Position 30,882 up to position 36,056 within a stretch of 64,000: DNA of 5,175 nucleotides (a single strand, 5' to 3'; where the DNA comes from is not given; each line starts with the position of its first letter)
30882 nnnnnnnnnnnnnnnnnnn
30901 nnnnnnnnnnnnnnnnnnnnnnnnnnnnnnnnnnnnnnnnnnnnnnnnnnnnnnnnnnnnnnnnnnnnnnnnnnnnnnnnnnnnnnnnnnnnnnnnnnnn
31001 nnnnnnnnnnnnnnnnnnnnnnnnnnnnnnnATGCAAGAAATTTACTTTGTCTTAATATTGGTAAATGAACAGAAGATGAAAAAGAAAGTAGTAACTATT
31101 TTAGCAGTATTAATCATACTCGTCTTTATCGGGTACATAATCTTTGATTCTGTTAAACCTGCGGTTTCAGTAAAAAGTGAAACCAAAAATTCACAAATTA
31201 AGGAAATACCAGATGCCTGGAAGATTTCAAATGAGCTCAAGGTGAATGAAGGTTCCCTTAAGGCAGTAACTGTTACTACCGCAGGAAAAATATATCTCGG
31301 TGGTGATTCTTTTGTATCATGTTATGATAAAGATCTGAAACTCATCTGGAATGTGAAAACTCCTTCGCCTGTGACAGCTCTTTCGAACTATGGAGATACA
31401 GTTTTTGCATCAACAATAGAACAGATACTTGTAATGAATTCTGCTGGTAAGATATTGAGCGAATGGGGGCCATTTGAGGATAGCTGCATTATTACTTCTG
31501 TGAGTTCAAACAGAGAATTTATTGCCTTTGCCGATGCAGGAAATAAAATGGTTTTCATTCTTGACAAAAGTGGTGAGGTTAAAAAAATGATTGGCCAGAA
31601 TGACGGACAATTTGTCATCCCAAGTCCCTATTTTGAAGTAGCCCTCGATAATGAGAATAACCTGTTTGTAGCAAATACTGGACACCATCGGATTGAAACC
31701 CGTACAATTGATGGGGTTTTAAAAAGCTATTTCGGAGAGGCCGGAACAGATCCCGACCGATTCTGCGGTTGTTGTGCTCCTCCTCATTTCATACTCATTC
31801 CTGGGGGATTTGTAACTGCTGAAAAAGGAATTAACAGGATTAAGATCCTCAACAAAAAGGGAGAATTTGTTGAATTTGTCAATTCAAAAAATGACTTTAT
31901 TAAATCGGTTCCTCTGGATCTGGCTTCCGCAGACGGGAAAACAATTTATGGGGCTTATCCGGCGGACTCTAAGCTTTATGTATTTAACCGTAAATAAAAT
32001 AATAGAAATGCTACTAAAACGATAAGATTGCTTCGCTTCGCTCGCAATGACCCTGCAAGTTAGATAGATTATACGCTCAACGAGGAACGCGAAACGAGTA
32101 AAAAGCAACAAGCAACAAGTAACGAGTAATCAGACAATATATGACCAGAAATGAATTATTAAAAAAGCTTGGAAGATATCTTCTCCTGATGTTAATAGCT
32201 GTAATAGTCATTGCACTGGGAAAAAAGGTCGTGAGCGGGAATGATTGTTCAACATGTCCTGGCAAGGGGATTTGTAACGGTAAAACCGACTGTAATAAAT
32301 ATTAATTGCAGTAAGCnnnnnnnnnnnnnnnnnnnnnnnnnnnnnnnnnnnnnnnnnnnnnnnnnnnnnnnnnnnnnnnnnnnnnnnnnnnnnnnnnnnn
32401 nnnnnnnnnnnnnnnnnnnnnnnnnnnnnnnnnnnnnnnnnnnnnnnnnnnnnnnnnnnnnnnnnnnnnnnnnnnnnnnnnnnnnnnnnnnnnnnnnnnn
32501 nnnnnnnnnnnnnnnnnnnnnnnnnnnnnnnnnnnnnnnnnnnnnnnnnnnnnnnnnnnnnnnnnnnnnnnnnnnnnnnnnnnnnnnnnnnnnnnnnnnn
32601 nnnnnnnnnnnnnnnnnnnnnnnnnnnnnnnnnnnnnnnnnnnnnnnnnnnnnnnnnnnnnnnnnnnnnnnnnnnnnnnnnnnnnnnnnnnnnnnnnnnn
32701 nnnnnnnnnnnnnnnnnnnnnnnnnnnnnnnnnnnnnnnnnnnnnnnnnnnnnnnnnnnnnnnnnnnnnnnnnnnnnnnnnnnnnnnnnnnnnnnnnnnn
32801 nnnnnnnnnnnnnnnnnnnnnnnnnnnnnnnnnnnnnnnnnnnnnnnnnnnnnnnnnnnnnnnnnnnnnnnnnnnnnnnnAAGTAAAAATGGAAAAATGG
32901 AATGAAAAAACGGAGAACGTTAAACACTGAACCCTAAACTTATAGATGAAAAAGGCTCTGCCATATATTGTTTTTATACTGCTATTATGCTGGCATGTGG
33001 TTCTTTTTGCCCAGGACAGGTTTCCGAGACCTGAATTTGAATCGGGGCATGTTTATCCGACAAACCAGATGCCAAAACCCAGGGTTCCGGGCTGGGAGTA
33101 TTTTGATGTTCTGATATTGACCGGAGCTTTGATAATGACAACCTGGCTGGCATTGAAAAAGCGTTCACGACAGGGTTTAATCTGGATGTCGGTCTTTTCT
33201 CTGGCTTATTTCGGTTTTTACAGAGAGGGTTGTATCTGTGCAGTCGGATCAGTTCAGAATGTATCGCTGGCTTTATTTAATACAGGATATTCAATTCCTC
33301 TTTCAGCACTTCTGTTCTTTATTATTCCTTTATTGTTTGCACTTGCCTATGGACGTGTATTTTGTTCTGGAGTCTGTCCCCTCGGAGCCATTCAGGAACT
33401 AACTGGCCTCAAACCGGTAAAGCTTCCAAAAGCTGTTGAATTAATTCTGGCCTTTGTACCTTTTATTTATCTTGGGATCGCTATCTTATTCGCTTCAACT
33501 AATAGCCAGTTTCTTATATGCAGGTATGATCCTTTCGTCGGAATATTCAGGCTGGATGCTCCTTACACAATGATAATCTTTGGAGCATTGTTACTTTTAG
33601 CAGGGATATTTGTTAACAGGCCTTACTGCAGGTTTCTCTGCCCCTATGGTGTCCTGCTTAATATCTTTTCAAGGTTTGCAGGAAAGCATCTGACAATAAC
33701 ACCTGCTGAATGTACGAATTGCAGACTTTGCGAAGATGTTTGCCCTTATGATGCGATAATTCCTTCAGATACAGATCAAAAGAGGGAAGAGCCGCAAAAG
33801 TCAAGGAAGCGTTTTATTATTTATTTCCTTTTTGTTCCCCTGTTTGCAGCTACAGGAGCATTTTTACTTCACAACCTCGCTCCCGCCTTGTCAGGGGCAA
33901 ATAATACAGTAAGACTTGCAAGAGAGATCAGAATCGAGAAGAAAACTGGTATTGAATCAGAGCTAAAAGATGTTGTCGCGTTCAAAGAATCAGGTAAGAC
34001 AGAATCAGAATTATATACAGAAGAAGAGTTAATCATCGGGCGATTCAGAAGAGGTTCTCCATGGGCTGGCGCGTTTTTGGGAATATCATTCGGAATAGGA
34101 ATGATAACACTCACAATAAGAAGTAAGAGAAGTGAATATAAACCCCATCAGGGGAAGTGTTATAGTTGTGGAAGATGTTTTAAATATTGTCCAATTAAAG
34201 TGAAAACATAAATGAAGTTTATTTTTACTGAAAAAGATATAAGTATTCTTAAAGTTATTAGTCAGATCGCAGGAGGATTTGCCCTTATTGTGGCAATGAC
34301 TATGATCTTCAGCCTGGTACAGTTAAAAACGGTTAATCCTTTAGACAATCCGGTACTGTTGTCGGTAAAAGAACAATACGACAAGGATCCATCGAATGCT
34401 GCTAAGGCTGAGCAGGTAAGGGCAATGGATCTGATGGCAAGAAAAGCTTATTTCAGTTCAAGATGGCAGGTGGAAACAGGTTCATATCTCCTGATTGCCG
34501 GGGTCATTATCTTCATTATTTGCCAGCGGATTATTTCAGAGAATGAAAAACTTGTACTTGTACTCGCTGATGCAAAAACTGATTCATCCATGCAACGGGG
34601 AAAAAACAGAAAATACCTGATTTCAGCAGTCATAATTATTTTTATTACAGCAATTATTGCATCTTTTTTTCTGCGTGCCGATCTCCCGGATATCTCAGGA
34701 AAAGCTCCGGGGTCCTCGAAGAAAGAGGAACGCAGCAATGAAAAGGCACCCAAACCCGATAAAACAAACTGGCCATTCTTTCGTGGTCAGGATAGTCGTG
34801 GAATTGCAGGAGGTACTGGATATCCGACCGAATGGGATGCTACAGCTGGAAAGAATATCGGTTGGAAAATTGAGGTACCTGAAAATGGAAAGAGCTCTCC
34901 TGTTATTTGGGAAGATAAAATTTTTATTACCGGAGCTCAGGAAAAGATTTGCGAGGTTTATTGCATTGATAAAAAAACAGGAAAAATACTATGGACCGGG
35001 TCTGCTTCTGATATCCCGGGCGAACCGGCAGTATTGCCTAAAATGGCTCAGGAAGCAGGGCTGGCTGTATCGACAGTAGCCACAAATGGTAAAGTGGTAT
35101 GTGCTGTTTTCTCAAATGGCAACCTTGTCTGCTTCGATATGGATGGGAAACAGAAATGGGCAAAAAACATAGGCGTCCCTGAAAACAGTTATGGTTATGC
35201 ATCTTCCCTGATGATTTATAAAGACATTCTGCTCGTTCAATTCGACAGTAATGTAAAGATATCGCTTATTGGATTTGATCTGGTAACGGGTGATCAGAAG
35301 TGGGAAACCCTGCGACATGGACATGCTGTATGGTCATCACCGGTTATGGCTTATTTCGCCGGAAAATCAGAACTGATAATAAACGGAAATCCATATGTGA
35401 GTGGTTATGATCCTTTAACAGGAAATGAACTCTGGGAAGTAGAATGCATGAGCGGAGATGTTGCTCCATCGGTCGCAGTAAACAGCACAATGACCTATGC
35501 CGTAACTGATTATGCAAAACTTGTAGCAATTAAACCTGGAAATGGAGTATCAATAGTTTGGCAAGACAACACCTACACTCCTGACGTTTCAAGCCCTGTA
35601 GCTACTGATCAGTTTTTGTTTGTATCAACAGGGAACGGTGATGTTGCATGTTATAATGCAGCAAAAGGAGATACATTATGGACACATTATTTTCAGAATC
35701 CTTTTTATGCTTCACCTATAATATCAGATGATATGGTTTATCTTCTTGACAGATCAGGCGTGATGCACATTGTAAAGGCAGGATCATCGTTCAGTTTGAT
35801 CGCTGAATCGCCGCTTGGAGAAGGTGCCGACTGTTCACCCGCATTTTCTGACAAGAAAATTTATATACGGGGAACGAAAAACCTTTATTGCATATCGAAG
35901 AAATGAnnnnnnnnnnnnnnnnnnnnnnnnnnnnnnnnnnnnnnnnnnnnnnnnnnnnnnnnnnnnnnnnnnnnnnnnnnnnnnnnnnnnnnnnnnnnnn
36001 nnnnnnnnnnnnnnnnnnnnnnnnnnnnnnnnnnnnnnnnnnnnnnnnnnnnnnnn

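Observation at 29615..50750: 21-kb, 15-gene locus coupling six envelope beta-propellers to Fe-S/flavin/cupredoxin electron carriers, with no recognisable terminal enzyme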

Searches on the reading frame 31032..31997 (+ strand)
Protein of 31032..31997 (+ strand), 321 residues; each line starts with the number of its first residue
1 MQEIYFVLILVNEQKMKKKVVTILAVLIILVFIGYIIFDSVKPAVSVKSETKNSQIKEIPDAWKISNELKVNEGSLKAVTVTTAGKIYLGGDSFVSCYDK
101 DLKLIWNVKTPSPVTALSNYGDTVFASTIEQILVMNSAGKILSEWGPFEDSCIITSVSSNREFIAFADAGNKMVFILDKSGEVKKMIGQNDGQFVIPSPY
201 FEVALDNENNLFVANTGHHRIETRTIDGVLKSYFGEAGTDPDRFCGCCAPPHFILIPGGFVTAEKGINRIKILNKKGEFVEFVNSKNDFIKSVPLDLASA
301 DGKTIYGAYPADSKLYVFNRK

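Call 3: search_protein_families(library=pfam, proteins=[window:31032-31997:+], max_evalue=0.01)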
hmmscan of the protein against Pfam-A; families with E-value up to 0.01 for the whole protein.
window:31032-31997:+ (321 aa): 1 family
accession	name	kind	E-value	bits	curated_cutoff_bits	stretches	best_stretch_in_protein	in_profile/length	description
PF03178.21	CPSF_A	-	0.00092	19.1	27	1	99-176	78-155/319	CPSF A subunit region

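Call 9: search_protein_families(library=ncbifam, proteins=[window:31032-31997:+], max_evalue=0.001)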
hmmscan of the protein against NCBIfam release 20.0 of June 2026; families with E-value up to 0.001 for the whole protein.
window:31032-31997:+ (321 aa): 1 family
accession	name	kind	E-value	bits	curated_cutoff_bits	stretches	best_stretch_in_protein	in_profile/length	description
NF035926.1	scyF_NHL_VPEP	equivalog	3.3e-06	26.5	350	1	143-320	96-275/376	scytonemin biosynthesis PEP-CTERM protein ScyF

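Call 48: search_protein_families(library=pfam, proteins=[window:31077-31997:+], max_evalue=10)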
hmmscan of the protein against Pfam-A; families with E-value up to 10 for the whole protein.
window:31077-31997:+ (306 aa): 5 families
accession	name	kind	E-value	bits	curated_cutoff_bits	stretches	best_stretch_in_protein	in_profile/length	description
PF03178.21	CPSF_A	-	0.00084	19.2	27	1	84-161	78-155/319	CPSF A subunit region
PF01436.27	NHL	-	0.0094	16.4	20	1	188-206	7-25/28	NHL repeat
PF18975.6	DUF5711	-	0.028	14.1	26.3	1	142-170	61-89/344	Family of unknown function (DUF5711)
PF12685.13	SpoIIIAH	-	0.19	12.1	30.6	1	3-55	1-58/191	SpoIIIAH-like protein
PF21222.2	Lamp2_2nd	-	5.8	7.3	27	1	9-22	9-22/32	Lysosome-associated membrane glycoprotein 2, transmembrane segment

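Call 67: search_solved_structures(query=window:31077-31997:+, max_evalue=0.1)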
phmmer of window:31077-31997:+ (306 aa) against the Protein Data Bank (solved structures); distinct sequences matched with E-value up to 0.1: 14.
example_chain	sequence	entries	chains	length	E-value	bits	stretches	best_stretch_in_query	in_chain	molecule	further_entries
6d69_A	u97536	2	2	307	8e-14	54.6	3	144-233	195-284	NHL Repeat Region of D. melanogaster Thin | Thin, isoform D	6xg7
8j72_A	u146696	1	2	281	9.6e-12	47.8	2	141-229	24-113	E3 ubiquitin-protein ligase TRIM71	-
7qrx_A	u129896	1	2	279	5.8e-11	45.2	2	142-229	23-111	E3 ubiquitin-protein ligase TRIM71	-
9jur_A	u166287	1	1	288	7.4e-11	44.8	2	142-229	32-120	E3 ubiquitin-protein ligase TRIM71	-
6fpt_A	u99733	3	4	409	6.2e-10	41.8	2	147-229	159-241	E3 ubiquitin-protein ligase TRIM71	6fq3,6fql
7qrw_A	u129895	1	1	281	2.5e-07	33.3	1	153-277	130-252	Isoform 4 of Tripartite motif-containing protein 3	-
7b96_A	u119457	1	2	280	8.6e-07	31.5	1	117-288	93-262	Isoform 2 of Tripartite motif-containing protein 2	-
7b2r_A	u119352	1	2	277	9e-07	31.4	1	151-288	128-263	Tripartite motif-containing protein 2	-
7qrv_A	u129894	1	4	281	9.3e-07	31.4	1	117-288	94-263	Tripartite motif-containing protein 2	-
4zlr_A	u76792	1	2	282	2.2e-05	26.9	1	173-266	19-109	Brain tumor protein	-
5ex7_A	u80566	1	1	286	2.3e-05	26.8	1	173-266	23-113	Brain tumor protein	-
1q7f_A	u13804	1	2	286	2.4e-05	26.7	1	173-266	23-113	brain tumor CG10719-PA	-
7nyq_A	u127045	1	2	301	0.0016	20.8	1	172-267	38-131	Meiotic P26, isoform C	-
3lhh_A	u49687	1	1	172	0.07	15.4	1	52-186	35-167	CBS domain protein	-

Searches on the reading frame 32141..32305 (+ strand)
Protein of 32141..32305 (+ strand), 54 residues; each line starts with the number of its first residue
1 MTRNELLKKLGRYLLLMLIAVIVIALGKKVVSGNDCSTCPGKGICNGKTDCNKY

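Call 96: search_protein_families(library=pfam, proteins=[window:32141-32305:+], max_evalue=5)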
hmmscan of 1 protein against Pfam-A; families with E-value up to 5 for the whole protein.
window:32141-32305:+ (54 aa): 1 family
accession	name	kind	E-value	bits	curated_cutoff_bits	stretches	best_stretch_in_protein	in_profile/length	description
PF25052.1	AtDEF-like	-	0.002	18.8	25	1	14-53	10-51/79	Defensin-like family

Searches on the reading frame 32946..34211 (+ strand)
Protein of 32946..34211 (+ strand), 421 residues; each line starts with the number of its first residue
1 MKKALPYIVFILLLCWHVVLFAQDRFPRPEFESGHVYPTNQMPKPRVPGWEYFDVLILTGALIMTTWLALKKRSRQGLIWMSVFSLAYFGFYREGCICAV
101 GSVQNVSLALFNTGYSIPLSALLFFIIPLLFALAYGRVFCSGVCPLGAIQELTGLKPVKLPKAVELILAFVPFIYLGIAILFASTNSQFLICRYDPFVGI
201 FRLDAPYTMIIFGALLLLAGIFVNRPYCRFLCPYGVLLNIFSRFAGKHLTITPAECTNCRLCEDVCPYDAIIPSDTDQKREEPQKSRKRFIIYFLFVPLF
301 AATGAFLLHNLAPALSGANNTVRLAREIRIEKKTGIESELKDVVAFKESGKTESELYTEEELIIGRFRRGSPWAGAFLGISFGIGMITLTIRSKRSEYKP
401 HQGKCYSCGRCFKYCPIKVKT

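Call 3: search_protein_families(library=pfam, proteins=[window:32946-34211:+], max_evalue=0.01)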
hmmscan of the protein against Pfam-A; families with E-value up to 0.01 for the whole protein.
window:32946-34211:+ (421 aa): 15 families
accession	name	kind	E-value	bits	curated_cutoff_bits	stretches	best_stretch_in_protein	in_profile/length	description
PF12801.12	Fer4_5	-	1.2e-16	60.8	22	2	119-155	3-39/48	4Fe-4S binding domain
PF00037.32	Fer4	-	1.2e-10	41.2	21.1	1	250-271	2-23/24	4Fe-4S binding domain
PF12838.12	Fer4_7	-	7.3e-10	39.6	27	2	228-270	8-52/52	4Fe-4S dicluster domain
PF13187.11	Fer4_9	-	5.1e-08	33.2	27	1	255-285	1-31/52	4Fe-4S dicluster domain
PF14697.11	Fer4_21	-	8e-08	32.7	35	1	228-271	14-57/59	4Fe-4S dicluster domain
PF25160.1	LdpA_Fe-S-bd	-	8.8e-07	29.1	27.6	1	402-418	25-41/49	LdpA Fe-S cluster-binding domain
PF13484.11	Fer4_16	-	1.5e-06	29.4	30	1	255-281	1-29/66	4Fe-4S double cluster binding domain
PF13237.11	Fer4_10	-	1.8e-05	25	25.5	1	250-280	3-34/53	4Fe-4S dicluster domain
PF13183.11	Fer4_8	-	9.7e-05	23.3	27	0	253-268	51-66/68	4Fe-4S dicluster domain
PF12798.12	Fer4_3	-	0.00034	21.7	27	1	256-270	1-15/15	4Fe-4S binding domain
PF12837.12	Fer4_6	-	0.00043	20.5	25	1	251-271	4-24/24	4Fe-4S binding domain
PF13534.11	Fer4_17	-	0.0015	19.5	22.2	0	255-269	45-59/61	4Fe-4S dicluster domain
PF12797.12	Fer4_2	-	0.004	17.5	24.5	1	253-268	7-22/22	4Fe-4S binding domain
PF12800.12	Fer4_4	-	0.0057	17.4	24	1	253-269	1-17/17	4Fe-4S binding domain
PF17179.9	Fer4_22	-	0.0088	17.3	27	0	399-418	75-94/95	4Fe-4S dicluster domain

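Call 9: search_protein_families(library=ncbifam, proteins=[window:32946-34211:+], max_evalue=0.001)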
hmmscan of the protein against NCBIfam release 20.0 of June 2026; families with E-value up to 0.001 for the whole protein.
window:32946-34211:+ (421 aa): 21 families
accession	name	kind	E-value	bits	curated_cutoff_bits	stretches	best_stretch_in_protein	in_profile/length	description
TIGR02163.1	napH_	subfamily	1.3e-18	67.4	213.05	1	108-277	49-224/255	NapH/MauN family ferredoxin-type protein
NF007013.0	PRK09477.1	equivalog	9e-16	57.8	234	1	108-279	72-249/286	quinol dehydrogenase ferredoxin subunit NapH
NF046105.1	TransRegNosR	equivalog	1.2e-13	50.2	1000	1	55-276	411-649/680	transcriptional regulator NosR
NF058577.1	FdxA_fam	equivalog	2.4e-08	34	65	0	249-270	31-52/52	4Fe-4S ferredoxin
NF042909.1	FMH_DH_FwdF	exception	2.1e-07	30.4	375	1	208-285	213-288/336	tungsten-dependent formylmethanofuran dehydrogenase subunit FwdF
TIGR01971.1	NuoI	subfamily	7.6e-07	28.8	113.05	1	247-274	74-101/121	NADH-quinone oxidoreductase, chain I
NF038196.1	ferrodoxin_EFR1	subfamily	3.9e-06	27.1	75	0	241-272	170-202/242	EFR1 family ferrodoxin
NF045490.1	FdxA_Protbact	equivalog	5.3e-06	26.6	135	1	247-280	31-64/104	ferredoxin FdxA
NF006221.0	PRK08348.1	subfamily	6.5e-06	25.9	124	0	227-275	51-96/136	NADH-plastoquinone oxidoreductase subunit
TIGR02512.1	FeFe_hydrog_A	subfamily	1.9e-05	23.7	405.95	0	251-290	47-86/375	[FeFe] hydrogenase, group A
TIGR04105.1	FeFe_hydrog_B1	subfamily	4.8e-05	22.2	450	0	245-273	133-161/462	monomeric [FeFe] hydrogenase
NF043039.1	HgcAB_like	equivalog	5.4e-05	22.9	285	0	175-279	222-325/350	HgcAB-like fusion protein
NF004537.0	PRK05888.1-3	equivalog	7.1e-05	22.4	163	0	243-288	53-102/204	NADH-quinone oxidoreductase subunit NuoI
NF045480.1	FdxA_Actino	equivalog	0.00013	22.2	125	0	247-275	31-59/107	ferredoxin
TIGR04395.1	cutC_activ_rSAM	equivalog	0.00015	21.1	360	0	224-272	58-104/309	choline TMA-lyase-activating enzyme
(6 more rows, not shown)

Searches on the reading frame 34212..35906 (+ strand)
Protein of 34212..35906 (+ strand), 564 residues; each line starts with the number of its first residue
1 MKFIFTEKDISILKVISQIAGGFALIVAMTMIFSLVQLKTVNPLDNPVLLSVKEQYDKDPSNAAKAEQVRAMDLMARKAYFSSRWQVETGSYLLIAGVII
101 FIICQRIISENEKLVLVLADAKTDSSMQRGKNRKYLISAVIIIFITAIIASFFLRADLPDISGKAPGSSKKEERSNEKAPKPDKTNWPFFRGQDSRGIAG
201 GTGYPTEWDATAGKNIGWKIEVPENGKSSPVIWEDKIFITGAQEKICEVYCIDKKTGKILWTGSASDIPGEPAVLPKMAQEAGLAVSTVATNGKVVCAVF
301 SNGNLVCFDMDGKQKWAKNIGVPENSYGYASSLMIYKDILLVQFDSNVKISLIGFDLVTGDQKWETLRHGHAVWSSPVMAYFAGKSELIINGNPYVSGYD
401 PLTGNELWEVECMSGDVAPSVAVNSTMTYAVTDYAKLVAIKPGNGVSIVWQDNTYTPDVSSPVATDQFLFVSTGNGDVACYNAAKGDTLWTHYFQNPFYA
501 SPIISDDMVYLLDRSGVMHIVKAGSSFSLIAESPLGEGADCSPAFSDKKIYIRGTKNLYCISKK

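Call 3: search_protein_families(library=pfam, proteins=[window:34212-35906:+], max_evalue=0.01)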
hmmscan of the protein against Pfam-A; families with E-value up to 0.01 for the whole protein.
window:34212-35906:+ (564 aa): 3 families
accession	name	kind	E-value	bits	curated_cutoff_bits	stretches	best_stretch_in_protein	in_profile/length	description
PF13360.13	PQQ_2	-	1.5e-27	97.2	27.6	3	290-453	30-196/233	Outer membrane protein assembly factor BamB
PF13570.13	Beta-prop_ACSF4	-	2e-19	70.6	133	2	352-544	73-262/329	Beta-alanine-activating enzyme, beta-propeller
PF01011.28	PQQ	-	3.1e-05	23.3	26.7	0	460-493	51-84/595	Glucose/ethanol/alcohol dehydrogenase, beta-propeller domain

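Call 9: search_protein_families(library=ncbifam, proteins=[window:34212-35906:+], max_evalue=0.001)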
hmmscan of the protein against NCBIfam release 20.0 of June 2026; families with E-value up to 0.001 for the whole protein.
window:34212-35906:+ (564 aa): 4 families
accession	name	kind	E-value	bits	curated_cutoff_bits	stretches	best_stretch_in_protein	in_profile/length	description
TIGR03300.1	assembly_YfgL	equivalog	1.1e-21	77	285.2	1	227-553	58-367/377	outer membrane protein assembly factor BamB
TIGR03075.1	PQQ_enz_alc_DH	subfamily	2.3e-16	59.5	480.05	1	224-366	59-197/530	PQQ-dependent dehydrogenase, methanol/ethanol family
NF008351.0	PRK11138.1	equivalog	1.3e-13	50.2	423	1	396-497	81-191/394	outer membrane protein assembly factor BamB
TIGR04528.1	acido_non_PQQ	subfamily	6.3e-10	38.4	650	1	249-366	69-179/493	acido-empty-quinoprotein group A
